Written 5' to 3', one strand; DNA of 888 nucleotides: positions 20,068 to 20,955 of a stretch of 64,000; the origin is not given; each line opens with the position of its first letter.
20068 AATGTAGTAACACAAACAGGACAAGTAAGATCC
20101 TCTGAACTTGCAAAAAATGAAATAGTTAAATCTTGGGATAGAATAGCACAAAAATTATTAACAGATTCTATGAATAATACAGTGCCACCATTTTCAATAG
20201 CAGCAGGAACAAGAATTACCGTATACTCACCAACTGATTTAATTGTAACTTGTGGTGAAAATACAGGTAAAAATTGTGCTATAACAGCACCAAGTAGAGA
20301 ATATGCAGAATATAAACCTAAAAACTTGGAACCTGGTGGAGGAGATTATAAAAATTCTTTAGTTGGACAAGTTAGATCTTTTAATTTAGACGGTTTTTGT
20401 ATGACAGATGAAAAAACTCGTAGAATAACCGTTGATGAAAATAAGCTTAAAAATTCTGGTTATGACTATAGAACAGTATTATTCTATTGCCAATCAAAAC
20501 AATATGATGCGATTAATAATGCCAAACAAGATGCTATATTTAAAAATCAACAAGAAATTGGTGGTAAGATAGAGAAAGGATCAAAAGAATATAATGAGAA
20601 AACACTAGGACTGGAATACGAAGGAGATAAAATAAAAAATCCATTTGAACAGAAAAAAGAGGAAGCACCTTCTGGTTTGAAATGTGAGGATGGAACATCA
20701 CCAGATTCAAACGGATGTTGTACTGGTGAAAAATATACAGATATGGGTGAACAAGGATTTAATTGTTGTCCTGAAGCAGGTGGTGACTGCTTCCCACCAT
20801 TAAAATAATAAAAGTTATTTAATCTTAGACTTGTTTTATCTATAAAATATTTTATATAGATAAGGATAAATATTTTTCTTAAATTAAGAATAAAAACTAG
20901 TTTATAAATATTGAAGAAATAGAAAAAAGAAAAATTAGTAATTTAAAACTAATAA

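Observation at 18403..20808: VirB10 homolog with E/K-rich tandem-repeat linker and a ~190-aa cysteine-rich C-terminal extension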

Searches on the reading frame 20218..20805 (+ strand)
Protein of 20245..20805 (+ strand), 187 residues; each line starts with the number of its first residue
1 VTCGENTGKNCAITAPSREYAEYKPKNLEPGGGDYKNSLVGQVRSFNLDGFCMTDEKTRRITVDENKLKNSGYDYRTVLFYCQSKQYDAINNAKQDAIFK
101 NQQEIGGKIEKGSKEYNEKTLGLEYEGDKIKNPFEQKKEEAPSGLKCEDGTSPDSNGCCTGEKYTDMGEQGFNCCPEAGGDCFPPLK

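Call 16: find_homologous_proteins(query=window:20245-20805:+, max_evalue=0.01)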
Query window:20245-20805:+ (187 aa): 110 proteins with E <= 0.01 among 156 candidates.
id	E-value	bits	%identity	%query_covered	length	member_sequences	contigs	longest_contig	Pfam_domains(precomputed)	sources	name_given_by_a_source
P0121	9.5e-50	187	56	79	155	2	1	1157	-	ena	-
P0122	9.2e-49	184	49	99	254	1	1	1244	-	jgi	jgi:hypothetical protein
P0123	1.5e-48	184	58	80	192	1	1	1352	-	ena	-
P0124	1.6e-48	183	57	80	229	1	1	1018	-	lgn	-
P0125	2.4e-48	183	58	80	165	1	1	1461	-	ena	-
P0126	1.9e-47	180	50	99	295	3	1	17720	-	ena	-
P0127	3.8e-47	179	54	87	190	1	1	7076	-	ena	-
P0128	2.9e-46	176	49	99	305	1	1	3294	-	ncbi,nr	ncbi:MAG: hypothetical protein Q4E56_04825, partial [Pseudomonadota bacterium]|nr:hypothetical prote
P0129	3.9e-45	172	47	99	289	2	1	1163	-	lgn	-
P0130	5.7e-45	172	50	99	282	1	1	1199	-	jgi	jgi:hypothetical protein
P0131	7.3e-45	171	50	100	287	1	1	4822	-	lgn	-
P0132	1.1e-44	171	47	99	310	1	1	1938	-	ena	-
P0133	1.4e-43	167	50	99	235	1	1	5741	-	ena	-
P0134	1.5e-43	167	47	99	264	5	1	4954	-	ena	-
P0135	4.1e-43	166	50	80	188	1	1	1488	-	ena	-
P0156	1.1e-36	145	43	99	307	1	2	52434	-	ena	-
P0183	5.4e-27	113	50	59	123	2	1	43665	-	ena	-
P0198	4.7e-25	107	83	19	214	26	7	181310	-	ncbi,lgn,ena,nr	ncbi:MAG: hypothetical protein IJ500_01900 [Alphaproteobacteria bacterium]|nr:hypothetical protein [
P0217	2.8e-21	95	57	31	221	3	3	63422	-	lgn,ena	-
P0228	2.5e-14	72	49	42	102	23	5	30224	-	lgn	-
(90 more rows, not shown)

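Call 20: find_encoding_contigs(protein=P0198, flank=10000, max_places=4)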
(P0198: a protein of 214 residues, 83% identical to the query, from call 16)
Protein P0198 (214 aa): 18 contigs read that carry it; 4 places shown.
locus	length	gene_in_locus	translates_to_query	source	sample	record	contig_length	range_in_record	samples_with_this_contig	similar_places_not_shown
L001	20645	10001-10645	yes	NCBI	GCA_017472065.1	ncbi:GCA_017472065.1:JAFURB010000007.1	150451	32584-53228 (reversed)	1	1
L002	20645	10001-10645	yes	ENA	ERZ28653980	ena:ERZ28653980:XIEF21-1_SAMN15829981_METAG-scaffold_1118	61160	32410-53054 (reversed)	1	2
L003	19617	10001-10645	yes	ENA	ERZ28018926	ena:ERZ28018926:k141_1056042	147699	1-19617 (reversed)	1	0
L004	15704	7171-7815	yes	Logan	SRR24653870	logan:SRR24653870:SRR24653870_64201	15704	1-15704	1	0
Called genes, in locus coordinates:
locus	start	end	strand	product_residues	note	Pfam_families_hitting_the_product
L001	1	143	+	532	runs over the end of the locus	PF04348:LppC, PF13458:Peripla_BP_6 (faint)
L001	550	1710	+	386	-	PF04575:SlipAM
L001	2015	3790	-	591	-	PF11104:PilM_2 (weak), PF14450:FtsA, PF00834:Ribul_P_3_epim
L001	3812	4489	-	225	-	PF03799:FtsQ_DivIB_C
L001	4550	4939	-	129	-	-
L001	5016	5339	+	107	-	-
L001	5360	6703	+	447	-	-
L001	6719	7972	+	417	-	PF12704:MacB_PCD, PF02687:FtsX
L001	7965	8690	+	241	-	-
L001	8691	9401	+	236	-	PF00005:ABC_tran, PF02463:SMC_N (faint), PF13304:AAA_21 (faint)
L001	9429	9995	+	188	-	-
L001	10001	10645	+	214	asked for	-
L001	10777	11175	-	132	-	PF02367:TsaE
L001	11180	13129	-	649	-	PF00270:DEAD (weak), PF04851:ResIII, PF17757:UvrB_inter, PF27431:UvrB_3rd, PF00271:Helicase_C, PF12344:UvrB, PF02151:UVR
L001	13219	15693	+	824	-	PF05170:AsmA (weak)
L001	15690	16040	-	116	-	-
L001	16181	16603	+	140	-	-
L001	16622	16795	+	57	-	-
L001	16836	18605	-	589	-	PF01336:tRNA_anti-codon, PF00152:tRNA-synt_2, PF02938:GAD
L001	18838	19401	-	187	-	PF09411:PagL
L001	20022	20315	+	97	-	PF05973:Gp49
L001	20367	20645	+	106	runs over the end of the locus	PF21716:dnstrm_HI1420, PF01381:HTH_3 (weak)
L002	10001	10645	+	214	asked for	-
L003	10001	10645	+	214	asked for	-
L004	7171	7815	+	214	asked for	-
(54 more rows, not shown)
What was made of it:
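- Tried and rejected: The double-module protein P0198 ends a MacB/FtsX-type ABC operon (call 20).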

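Call 21: predict_structure(alignment_id=A1)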
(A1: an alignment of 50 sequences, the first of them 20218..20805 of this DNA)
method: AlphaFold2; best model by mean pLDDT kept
length: 196 residues; sequences in the alignment: 50
mean_pLDDT: 68.2   pTM: 0.35
mean pLDDT of the five models: 68.2, 66.5, 65.7, 63.9, 59.3
residues with pLDDT >= 90: 11; 70-90: 84; 50-70: 69; < 50: 32
segments of 3 or more residues with pLDDT < 50: 1-6, 12-14, 37-43, 47-52
pLDDT, mean of each block of 10 residues (from residue 1): 44 50 56 50 45 71 90 90 87 70 62 59 73 80 59 70 82 83 79 58
secondary structure, 60 per line:
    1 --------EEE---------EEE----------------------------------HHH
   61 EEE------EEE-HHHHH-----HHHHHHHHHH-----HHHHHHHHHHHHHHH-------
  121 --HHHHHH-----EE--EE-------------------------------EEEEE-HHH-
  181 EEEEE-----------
elements in order: E9-11 E21-23 E61-63 E70-72 H74-78 H84-93 H99-113 H123-128 E171-175 E181-185

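Call 23: search_protein_families(library=pfam, proteins=[P0198, P0217, P0228, window:20245-20805:+, L001:9429-9992:+, L001:7965-8687:+, L001:5360-6700:+, L001:5016-5336:+], max_evalue=1)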
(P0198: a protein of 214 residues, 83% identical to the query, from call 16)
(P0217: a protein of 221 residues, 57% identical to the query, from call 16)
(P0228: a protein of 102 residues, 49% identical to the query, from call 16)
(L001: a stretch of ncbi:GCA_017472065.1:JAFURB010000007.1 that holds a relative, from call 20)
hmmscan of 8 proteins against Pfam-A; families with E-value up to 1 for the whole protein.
P0198 (214 aa): 1 family
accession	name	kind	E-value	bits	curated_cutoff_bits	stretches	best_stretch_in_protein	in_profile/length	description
PF25123.1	SWAP1_C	-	0.18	12.5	27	0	134-182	84-131/161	SUPPRESSOR-OF-WHITE-APRICOT-like, C-terminal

P0217 (221 aa): 0 families

P0228 (102 aa): 0 families

window:20245-20805:+ (187 aa): 0 families

L001:9429-9992:+ (188 aa): 1 family
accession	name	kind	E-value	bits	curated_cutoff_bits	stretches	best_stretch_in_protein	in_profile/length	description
PF11772.13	EpuA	-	0.0057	16.7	27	1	31-49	8-26/46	DNA-directed RNA polymerase subunit beta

L001:7965-8687:+ (241 aa): 2 families
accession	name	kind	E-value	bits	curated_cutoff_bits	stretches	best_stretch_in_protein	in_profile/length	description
PF07749.17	ERp29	-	0.0051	18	24.3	1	89-154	23-88/95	Endoplasmic reticulum protein ERp29, C-terminal domain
PF16730.10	DnaGprimase_HBD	-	0.19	12.2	25.9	1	82-133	60-113/118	DnaG-primase C-terminal, helicase-binding domain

L001:5360-6700:+ (447 aa): 2 families
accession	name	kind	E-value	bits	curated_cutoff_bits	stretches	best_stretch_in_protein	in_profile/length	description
PF07660.19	STN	-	0.0029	17.8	28.4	1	114-137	19-42/52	Secretin and TonB N terminus short domain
PF12536.13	DUF3734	-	0.21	12.3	22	1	65-123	24-82/106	Patatin phospholipase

L001:5016-5336:+ (107 aa): 2 families
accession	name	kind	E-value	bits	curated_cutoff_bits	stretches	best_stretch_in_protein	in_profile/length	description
PF19034.5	RnlA-toxin_DBD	-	0.04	14.7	27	1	19-84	26-87/125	RNase LS, bacterial toxin DBD domain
PF17568.7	DUF5474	-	0.16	12.5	25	0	49-71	39-61/77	Family of unknown function (DUF5474)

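Call 24: fold_search(model_id=the predicted structure, library=pdb)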
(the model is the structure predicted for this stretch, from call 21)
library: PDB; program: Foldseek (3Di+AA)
matches with E <= 10: 15; with E <= 0.001: 0
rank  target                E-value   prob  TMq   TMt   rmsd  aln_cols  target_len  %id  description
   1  3jct_w                1.9e+00  0.02  0.10  0.10  20.6       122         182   12  Cryo-em structure of eukaryotic pre-60S ribosomal subunits (released 2016-06-01)
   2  8ecv_B                3.6e+00  0.18  0.12  0.09   3.5        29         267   17  Bovine Fab 2F12 (released 2023-09-20)
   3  2jye_MODEL_1_A        4.4e+00  0.09  0.10  0.24   6.9        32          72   25  Human Granulin A (released 2008-04-22)
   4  1g26_MODEL_1_A        7.0e+00  0.08  0.09  0.49   1.6        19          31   26  THE SOLUTION STRUCTURE OF A WELL-FOLDED PEPTIDE BASED ON THE 31-RESIDUE AMINO-TERMINAL SUBDOMAIN OF HUMAN GRAN (released 2000-11-01)
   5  7edx_j                7.0e+00  0.02  0.15  0.20  10.6        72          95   18  p53-bound TFIID-based core PIC on HDM2 promoter (released 2021-05-05)
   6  1xu1_R                8.5e+00  0.04  0.08  0.33   8.1        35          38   11  The crystal structure of APRIL bound to TACI (released 2004-11-09)
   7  6erh_D                8.5e+00  0.01  0.08  0.04  14.3        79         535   10  Complex of XLF and heterodimer Ku bound to DNA (released 2018-10-17)
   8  8asc_F                8.5e+00  0.01  0.10  0.06  21.4       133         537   10  Ku70/80 binds to the Ku-binding motif of PAXX (released 2023-06-21)
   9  6erf_D                9.1e+00  0.01  0.09  0.05  14.5        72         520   14  Complex of APLF factor and Ku heterodimer bound to DNA (released 2018-10-17)
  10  6erf_F                9.1e+00  0.01  0.09  0.04  14.6        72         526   14  Complex of APLF factor and Ku heterodimer bound to DNA (released 2018-10-17)
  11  8q84_O                9.1e+00  0.01  0.14  0.12  19.4       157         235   11  Outer kinetochore Dam1 protomer dimer Ndc80-Nuf2 coiled-coil complex (released 2023-12-06)
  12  7zyg_B                9.1e+00  0.01  0.09  0.05  18.9       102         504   12  CryoEM structure of Ku heterodimer bound to DNA, PAXX and XLF (released 2023-06-07)
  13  6v62_A                9.7e+00  0.05  0.07  0.03   1.6        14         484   28  SETD3 double mutant (N255F/W273A) in Complex with an Actin Peptide with His73 Replaced with Lysine (released 2020-01-15)
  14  9n82_b                9.7e+00  0.01  0.09  0.05  14.4        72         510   14  The ligation (AMP-Lys) complex in the NHEJ pathway (released 2025-04-23)
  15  7lt3_B                9.7e+00  0.01  0.09  0.05  17.0        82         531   16  NHEJ Long-range synaptic complex (released 2021-04-14)
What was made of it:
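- On Granulin / knottin-like Cys-rich mini-domains: Foldseek E 4-7 (call 24).
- Closest known: Granulin-type disulfide-stapled beta-hairpin stacks. Same: Granulin A (2jye) and its N-terminal subdomain (1g26) rank 3rd and 4th in the Foldseek list and are the only Cys-rich small domains near the top (call 24).
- Its only, non-significant, structural neighbours are granulin hairpin stacks, which are disulfide-stapled (call 24).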

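Call 48: search_protein_representatives(alignment_id=A3)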
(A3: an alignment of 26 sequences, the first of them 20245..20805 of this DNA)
Query: 26 sequences, 163 profile positions. Proteins with E-value up to 0.001 (for the whole library): 261; up to 1e-10: 123; up to 1e-30: 24. The best 150 are listed.
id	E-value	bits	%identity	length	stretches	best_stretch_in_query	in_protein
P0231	6.8e-63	228.0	-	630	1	3-162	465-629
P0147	1.4e-61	223.7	-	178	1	3-162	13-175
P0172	5.3e-58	212.1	-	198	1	3-162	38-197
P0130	8.4e-58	211.4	-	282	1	3-162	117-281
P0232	2.4e-57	209.9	-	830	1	2-162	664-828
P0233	3.7e-56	206.1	-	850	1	3-162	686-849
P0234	8.2e-56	205.0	-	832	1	3-162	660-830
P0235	6.2e-53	195.6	-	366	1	3-162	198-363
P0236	2.1e-51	190.6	-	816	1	3-162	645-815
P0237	6.3e-51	189.1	-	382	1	23-163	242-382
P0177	3.4e-48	180.2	-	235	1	3-162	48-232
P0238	4.3e-48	179.8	-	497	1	3-162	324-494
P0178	1.0e-45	172.1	-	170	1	41-163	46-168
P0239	4.8e-45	169.9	-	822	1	3-162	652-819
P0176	1.3e-44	168.6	-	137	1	37-163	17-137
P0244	3.1e-35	138.0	-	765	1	39-162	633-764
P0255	2.4e-21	92.9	-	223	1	43-162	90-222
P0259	3.7e-20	89.0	-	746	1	100-162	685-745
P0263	8.2e-20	87.9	-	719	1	113-162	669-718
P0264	2.6e-19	86.2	-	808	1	111-162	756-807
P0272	1.9e-17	80.2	-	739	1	48-162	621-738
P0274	2.0e-17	80.1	-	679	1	120-162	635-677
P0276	2.2e-17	80.0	-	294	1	44-162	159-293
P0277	2.7e-17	79.7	-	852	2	114-162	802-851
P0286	1.6e-15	73.9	-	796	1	38-162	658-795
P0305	6.1e-13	65.6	-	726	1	24-162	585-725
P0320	6.3e-12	62.3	-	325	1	116-162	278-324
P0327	1.3e-11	61.2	-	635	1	95-163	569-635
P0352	7.7e-10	55.5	-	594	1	76-162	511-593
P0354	8.6e-10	55.3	-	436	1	82-162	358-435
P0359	1.4e-09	54.6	-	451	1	104-162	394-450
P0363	2.2e-09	54.0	-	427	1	80-162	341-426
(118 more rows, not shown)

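Call 49: search_protein_families(library=pfam, proteins=[P0259, P0263, P0274, P0277, P0327, P0352, P0354, P0359, P0363, P0320], max_evalue=0.01)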
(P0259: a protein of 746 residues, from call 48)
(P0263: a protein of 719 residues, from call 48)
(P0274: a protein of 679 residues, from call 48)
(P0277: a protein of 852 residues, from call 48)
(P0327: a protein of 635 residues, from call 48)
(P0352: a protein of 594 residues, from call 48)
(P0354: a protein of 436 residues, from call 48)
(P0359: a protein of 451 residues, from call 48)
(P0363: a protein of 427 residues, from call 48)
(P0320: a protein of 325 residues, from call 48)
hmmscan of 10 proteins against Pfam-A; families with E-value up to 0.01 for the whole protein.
P0259 (746 aa): 0 families

P0263 (719 aa): 0 families

P0274 (679 aa): 0 families

P0277 (852 aa): 0 families

P0327 (635 aa): 1 family
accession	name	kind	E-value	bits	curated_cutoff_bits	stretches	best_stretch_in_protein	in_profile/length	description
PF24915.1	Spectrin_SESTD1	-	0.0067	17.3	27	0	157-233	28-105/110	SESTD1-like, spectrin repeat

P0352 (594 aa): 0 families

P0354 (436 aa): 2 families
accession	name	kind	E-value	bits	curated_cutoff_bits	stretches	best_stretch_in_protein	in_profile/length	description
PF00089.32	Trypsin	-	1.6e-07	31.8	20.6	1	35-73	11-47/220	Trypsin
PF13365.12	Trypsin_2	-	0.00058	21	27.6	0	291-322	112-144/144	Trypsin-like peptidase domain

P0359 (451 aa): 0 families

P0363 (427 aa): 0 families

P0320 (325 aa): 0 families

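Call 55: search_protein_families(library=pfam, proteins=[P0264, P0272, P0286, P0305, P0244, P0231, P0237, P0276, P0255], max_evalue=0.01)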
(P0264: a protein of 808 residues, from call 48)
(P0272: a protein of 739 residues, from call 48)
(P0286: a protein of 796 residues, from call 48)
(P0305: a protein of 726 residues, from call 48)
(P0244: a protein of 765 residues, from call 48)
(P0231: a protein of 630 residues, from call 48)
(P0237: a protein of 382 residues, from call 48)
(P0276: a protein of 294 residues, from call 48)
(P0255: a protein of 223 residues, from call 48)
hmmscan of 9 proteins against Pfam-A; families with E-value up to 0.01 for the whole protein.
P0264 (808 aa): 1 family
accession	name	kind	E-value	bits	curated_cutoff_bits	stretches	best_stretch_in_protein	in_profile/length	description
PF05887.16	Trypan_PARP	-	0.0052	17.2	100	1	595-660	47-113/134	Procyclic acidic repetitive protein (PARP)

P0272 (739 aa): 0 families

P0286 (796 aa): 1 family
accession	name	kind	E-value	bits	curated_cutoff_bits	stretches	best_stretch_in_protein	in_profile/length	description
PF03743.19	TrbI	-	8e-13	49.1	35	1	404-603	8-186/188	Bacterial conjugation TrbI-like protein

P0305 (726 aa): 0 families

P0244 (765 aa): 1 family
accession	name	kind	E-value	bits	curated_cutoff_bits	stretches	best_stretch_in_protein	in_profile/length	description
PF03743.19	TrbI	-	1.3e-15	58.2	35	1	365-571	2-186/188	Bacterial conjugation TrbI-like protein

P0231 (630 aa): 1 family
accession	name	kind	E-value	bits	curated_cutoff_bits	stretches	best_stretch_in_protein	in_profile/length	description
PF03743.19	TrbI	-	6.8e-18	65.6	35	1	219-423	4-186/188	Bacterial conjugation TrbI-like protein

P0237 (382 aa): 0 families

P0276 (294 aa): 0 families

P0255 (223 aa): 0 families

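Call 62: search_solved_structures(query=A3, max_evalue=10)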
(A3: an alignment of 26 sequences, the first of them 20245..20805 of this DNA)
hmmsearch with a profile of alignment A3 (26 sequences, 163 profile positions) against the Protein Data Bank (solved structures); distinct sequences matched with E-value up to 10: 1.
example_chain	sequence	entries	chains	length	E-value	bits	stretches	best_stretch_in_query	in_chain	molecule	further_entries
1qb3_A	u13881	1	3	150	0.78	13.1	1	42-83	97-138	CYCLIN-DEPENDENT KINASES REGULATORY SUBUNIT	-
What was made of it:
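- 20671..20805 (+): aa 757-801: terminal six-Cys module, C-x10-CC-x14-CC-x6-C-FPP. It is the best-conserved piece of the protein and a portable C-terminal domain. No PDB sequence match (call 62).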

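Call 93: find_encoding_contigs(protein=P0274, flank=10000, max_places=2)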
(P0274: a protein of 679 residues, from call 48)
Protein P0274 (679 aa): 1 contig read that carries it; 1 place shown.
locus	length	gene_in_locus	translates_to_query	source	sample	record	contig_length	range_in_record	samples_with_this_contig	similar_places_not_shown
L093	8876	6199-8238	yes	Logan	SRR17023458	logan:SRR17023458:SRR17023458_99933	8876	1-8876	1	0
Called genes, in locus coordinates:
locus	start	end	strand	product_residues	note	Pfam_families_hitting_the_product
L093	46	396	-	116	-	-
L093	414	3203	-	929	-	-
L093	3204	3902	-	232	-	-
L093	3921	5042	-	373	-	-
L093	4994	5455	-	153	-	PF01478:Peptidase_A24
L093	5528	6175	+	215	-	PF07750:GcrA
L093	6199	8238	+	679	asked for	-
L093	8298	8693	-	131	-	PF01648:ACPS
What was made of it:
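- Tried and rejected: The bitopic protein P0274 sits next to gcrA, divergent from a cluster that includes a prepilin-peptidase gene (call 93).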

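Call 94: find_encoding_contigs(protein=P0183, flank=4000, max_places=2)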
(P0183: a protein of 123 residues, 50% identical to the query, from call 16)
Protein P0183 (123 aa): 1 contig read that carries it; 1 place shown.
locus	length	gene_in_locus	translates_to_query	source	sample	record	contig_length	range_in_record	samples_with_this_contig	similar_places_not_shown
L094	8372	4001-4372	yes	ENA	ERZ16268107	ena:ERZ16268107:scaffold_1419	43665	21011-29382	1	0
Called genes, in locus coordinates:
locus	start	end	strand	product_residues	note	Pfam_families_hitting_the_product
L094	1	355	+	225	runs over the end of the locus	PF04335:VirB8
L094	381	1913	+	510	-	PF03524:CagX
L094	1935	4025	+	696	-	PF03743:TrbI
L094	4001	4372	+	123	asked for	-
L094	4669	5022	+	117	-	-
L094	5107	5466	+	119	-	-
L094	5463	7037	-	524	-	PF14849:YidC_periplas, PF02096:60KD_IMP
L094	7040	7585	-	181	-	PF01252:Peptidase_A8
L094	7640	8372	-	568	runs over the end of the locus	PF00999:Na_H_Exchanger, PF02254:TrkA_N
